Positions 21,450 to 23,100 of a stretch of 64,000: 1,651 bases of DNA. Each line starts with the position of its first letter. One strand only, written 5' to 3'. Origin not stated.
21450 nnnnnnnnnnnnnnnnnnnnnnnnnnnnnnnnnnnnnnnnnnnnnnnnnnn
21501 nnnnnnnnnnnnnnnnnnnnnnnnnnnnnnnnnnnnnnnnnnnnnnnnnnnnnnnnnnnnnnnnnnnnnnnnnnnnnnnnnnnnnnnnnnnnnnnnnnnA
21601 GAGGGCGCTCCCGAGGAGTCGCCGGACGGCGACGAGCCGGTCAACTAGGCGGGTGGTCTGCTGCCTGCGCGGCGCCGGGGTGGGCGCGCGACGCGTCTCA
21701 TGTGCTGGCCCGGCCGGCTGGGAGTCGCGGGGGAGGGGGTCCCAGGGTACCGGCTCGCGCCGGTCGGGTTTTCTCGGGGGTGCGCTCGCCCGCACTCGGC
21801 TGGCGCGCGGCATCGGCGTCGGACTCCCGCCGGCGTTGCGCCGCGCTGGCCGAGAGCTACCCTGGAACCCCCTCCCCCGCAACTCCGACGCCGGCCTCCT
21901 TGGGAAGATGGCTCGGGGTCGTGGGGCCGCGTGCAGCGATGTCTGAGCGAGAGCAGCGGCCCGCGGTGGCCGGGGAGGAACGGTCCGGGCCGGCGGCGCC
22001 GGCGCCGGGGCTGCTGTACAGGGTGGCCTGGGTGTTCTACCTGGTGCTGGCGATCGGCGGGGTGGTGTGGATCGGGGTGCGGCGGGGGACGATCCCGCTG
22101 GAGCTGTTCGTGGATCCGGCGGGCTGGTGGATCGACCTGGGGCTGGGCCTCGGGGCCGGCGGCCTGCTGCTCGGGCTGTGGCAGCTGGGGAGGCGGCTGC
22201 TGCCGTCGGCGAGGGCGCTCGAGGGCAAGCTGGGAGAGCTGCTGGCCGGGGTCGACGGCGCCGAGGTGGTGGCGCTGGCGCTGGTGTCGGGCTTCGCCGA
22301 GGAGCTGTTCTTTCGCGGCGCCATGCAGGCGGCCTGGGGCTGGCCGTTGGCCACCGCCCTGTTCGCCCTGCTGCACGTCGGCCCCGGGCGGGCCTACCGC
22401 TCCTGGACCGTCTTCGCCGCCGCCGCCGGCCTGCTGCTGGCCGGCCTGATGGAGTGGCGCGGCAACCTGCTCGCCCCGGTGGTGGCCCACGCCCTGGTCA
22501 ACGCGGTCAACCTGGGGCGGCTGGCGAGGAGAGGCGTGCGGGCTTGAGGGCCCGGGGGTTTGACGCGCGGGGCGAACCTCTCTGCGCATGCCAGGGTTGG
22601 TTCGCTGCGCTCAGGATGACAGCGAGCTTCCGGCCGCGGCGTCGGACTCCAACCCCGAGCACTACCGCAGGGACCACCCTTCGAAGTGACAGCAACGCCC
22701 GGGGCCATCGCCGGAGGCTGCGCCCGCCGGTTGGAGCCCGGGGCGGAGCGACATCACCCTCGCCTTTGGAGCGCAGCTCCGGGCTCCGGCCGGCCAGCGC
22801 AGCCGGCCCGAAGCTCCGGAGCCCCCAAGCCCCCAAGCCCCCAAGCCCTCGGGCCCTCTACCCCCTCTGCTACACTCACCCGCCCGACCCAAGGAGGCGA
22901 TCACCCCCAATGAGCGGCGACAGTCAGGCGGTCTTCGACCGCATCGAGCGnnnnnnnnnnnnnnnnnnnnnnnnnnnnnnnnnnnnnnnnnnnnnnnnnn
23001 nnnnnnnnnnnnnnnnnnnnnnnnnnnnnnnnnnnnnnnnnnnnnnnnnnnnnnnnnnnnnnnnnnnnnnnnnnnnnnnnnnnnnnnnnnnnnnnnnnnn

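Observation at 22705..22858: Family-2: hairpin with conserved 18-nt loop motif and co-varying stem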

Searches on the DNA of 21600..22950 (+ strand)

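Call 14: search_rna_families(source=window, start=21600, end=22950, threshold=evalue, max_evalue=10)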
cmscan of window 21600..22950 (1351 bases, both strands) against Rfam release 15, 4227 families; matches with E-value up to 10: 4.
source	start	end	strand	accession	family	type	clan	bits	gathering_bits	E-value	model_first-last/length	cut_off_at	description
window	22727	22793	-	RF03808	mir-3957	Gene; miRNA;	-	19.8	84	1.3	1-77/77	no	mir-3957 microRNA precursor family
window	21791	21858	+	RF04274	mir-9223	Gene; miRNA;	-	16.9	53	3.4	1-76/76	no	mir-9223 microRNA precursor family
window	22645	22714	-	RF03479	mir-324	Gene; miRNA;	-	16.3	70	2.8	1-83/83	no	mir-324 microRNA precursor family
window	22331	22345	-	RF01097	RF_site8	Cis-reg; frameshift_element;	-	16.3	43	7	17-31/52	no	Gag/pro ribosomal frameshift site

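Call 46: build_rna_model(alignment_id=A3)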
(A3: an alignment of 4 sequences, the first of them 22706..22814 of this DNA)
Model R1 built from alignment A3 (4 sequences, 115 columns); structure: RNAalifold consensus.
model positions 105; base pairs 21; branch points 0; effective number of sequences 1.18; information 0.59 bits per position. Calibrated on 0.2 Mb of random sequence (short: E-values are rough).
structure used (alignment columns):
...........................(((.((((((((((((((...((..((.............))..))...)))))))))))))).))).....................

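Call 47: search_with_rna_model(model_id=R1, source=window, filters=off, max_evalue=10)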
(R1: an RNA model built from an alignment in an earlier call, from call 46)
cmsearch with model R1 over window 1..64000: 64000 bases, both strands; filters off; matches with E-value up to 10: 101.
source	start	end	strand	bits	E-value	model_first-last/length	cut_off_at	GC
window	22706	22810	+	106.4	6.7e-18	1-105/105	no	0.79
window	62581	62686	+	100.8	7.2e-17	1-105/105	no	0.82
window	47603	47699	+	32.9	0.00032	1-105/105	no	0.77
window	22626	22735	-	21.8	0.037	1-105/105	no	0.73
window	62601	62669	-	19.2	0.11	23-90/105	no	0.8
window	47422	47530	+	16.2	0.41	1-105/105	no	0.74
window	47223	47321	+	15.3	0.59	1-105/105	no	0.77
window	62364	62472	+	14.4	0.88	1-105/105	no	0.75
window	17986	18076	+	14.4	0.89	1-105/105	no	0.74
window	24248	24317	+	14.1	0.99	1-105/105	no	0.77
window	744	811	-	13.4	1.3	1-105/105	no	0.72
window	58868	58937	-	13.4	1.4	1-105/105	no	0.76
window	48930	49023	-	13.2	1.5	1-105/105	no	0.76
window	41705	41799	+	13.2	1.5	1-105/105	no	0.77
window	10482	10561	+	13.2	1.5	1-105/105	no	0.7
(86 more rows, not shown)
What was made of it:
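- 22681..22848 (+): Family-2 copy a, full repeated unit: upstream module, hairpin, post-hairpin segment and octamer tail. Covariance model R1 scores 106.4 bits for 22706-22810 (call 47).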

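Call 48: search_with_rna_model(model_id=R1, sources=[window, L009, L057, L058, L059, L060, L061, L062, L063, L064], max_evalue=0.01, make_alignment=true, show_alignments=5)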
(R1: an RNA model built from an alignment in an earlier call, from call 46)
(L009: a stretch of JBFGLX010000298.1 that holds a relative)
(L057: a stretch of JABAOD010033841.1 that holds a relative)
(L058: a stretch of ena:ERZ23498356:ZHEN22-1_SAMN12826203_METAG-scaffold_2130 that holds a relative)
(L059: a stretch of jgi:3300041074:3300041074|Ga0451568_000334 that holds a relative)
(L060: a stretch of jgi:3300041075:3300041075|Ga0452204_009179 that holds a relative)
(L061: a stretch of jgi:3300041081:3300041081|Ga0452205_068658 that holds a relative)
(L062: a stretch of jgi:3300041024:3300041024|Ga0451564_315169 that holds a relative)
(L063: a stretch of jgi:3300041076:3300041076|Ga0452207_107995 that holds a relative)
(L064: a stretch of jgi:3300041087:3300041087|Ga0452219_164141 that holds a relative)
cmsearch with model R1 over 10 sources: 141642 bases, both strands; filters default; matches with E-value up to 0.01: 6.
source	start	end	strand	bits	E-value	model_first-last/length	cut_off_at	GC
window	22706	22810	+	106.4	1.5e-17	1-105/105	no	0.79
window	62581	62686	+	100.8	1.6e-16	1-105/105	no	0.82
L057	3002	3103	-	97.4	6.9e-16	1-105/105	no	0.78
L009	1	83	+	90.9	1.1e-14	23-105/105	5'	0.78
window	47603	47699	+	32.9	0.00071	1-105/105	no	0.77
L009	1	85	-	28.5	0.0046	1-88/105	3'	0.76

Alignment A4: 6 matches aligned to the model, 116 columns, each read 5' to 3' on its own strand. Consensus structure (alignment columns), stored with it:
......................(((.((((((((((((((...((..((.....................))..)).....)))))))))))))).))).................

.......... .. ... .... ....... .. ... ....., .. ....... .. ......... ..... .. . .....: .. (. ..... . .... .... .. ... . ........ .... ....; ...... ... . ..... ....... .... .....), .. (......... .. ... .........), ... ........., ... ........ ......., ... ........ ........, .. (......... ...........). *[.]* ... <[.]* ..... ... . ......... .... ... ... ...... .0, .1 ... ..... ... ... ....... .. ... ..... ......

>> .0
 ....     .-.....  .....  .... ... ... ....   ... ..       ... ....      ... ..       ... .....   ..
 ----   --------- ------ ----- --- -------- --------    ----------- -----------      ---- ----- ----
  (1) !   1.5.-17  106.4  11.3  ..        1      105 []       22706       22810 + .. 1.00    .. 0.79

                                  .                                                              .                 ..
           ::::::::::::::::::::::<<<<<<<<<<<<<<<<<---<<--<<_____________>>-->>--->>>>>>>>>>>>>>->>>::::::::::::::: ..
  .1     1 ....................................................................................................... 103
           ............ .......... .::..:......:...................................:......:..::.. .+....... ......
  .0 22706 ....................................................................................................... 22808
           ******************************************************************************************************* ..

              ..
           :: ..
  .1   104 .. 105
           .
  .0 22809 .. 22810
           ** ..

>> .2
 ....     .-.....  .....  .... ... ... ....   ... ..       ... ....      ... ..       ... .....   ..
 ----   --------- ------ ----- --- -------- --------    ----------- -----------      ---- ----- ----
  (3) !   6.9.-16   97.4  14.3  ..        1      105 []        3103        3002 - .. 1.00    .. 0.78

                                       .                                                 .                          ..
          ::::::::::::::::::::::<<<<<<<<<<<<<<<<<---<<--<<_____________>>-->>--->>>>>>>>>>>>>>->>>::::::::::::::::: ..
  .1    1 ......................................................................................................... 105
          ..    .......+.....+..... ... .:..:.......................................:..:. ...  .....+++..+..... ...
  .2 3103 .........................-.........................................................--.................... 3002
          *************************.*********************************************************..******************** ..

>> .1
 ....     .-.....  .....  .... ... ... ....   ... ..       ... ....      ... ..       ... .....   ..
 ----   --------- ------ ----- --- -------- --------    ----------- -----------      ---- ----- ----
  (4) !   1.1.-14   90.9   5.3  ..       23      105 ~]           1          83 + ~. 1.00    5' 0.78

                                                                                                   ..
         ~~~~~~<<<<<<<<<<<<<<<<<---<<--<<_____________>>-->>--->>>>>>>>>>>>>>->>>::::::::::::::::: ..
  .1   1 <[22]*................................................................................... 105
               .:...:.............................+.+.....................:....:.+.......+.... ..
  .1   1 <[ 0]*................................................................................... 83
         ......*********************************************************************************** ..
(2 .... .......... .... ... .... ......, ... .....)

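Call 55: search_with_rna_model(model_id=R1, sources=[window, L009, L057], max_evalue=0.001, make_alignment=true)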
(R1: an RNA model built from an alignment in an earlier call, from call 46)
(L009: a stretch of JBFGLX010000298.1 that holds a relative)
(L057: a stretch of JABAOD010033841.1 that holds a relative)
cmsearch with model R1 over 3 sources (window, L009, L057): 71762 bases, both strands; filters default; matches with E-value up to 0.001: 5.
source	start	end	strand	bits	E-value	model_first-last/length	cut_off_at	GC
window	22706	22810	+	106.4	7.4e-18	1-105/105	no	0.79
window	62581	62686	+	100.8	8e-17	1-105/105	no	0.82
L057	3002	3103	-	97.4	3.5e-16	1-105/105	no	0.78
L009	1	83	+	90.9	5.6e-15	23-105/105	5'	0.78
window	47603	47699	+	32.9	0.00036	1-105/105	no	0.77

Alignment A5: 5 matches aligned to the model, 108 columns, each read 5' to 3' on its own strand. Consensus structure (alignment columns), stored with it:
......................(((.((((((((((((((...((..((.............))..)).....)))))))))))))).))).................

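Call 97: search_with_rna_model(model_id=R1, sources=[L091, L065, L066, L067, L068, L069, L070, L071, L081], max_evalue=1)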
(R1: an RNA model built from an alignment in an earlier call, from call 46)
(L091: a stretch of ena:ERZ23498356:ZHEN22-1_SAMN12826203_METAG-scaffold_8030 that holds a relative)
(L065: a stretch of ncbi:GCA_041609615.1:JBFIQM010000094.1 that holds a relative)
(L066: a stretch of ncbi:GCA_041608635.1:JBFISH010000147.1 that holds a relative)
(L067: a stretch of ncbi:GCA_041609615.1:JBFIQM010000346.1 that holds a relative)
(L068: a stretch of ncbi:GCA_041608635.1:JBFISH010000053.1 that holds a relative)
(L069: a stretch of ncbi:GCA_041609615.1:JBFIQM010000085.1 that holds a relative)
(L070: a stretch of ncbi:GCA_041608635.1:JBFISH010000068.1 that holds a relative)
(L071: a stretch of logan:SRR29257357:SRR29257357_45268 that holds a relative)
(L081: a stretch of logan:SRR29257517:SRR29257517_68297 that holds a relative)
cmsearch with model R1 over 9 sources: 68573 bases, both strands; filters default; matches with E-value up to 1: 9.
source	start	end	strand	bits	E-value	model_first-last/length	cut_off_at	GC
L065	968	1072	+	106.4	7.1e-18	1-105/105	no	0.79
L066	2414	2518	+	106.4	7.1e-18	1-105/105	no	0.79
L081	1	63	+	58.1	6.8e-09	43-105/105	5'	0.81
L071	78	174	+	28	0.0028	1-105/105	no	0.78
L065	976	1073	-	18.2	0.19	1-105/105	no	0.79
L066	2422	2519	-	18.2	0.19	1-105/105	no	0.79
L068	279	387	-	16.2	0.44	1-105/105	no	0.74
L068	429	527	-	15.3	0.65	1-105/105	no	0.77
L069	109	207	-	15.3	0.65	1-105/105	no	0.77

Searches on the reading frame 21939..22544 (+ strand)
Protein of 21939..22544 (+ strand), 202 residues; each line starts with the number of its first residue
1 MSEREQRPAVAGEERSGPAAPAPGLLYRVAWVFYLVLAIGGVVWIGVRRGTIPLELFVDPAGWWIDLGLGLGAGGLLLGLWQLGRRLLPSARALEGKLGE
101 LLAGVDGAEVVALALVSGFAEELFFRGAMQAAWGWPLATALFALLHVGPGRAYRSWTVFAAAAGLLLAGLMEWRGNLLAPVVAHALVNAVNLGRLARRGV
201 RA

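Call 53: search_protein_families(library=pfam, proteins=[window:21939-22544:+], max_evalue=0.001)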
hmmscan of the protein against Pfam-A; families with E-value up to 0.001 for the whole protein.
window:21939-22544:+ (202 aa): 1 family
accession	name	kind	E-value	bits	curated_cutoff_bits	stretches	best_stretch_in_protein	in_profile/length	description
PF02517.21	Rce1-like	-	3e-13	50.3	22.4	1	110-190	8-93/93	Type II CAAX prenyl endopeptidase Rce1-like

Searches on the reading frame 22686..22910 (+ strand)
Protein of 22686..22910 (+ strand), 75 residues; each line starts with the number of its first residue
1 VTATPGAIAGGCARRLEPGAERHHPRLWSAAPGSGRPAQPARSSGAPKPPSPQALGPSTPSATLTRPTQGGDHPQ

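Call 58: search_protein_representatives(protein=window:22686-22910:+)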
Query: 75 residues. Proteins with E-value up to 0.001 (for the whole library): 0; up to 1e-10: 0; up to 1e-30: 0. The best 0 are listed.
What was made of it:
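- Tried and rejected: A 75-aa ORF across copy a found 0 hits among 1.84 billion representative proteins (call 58).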
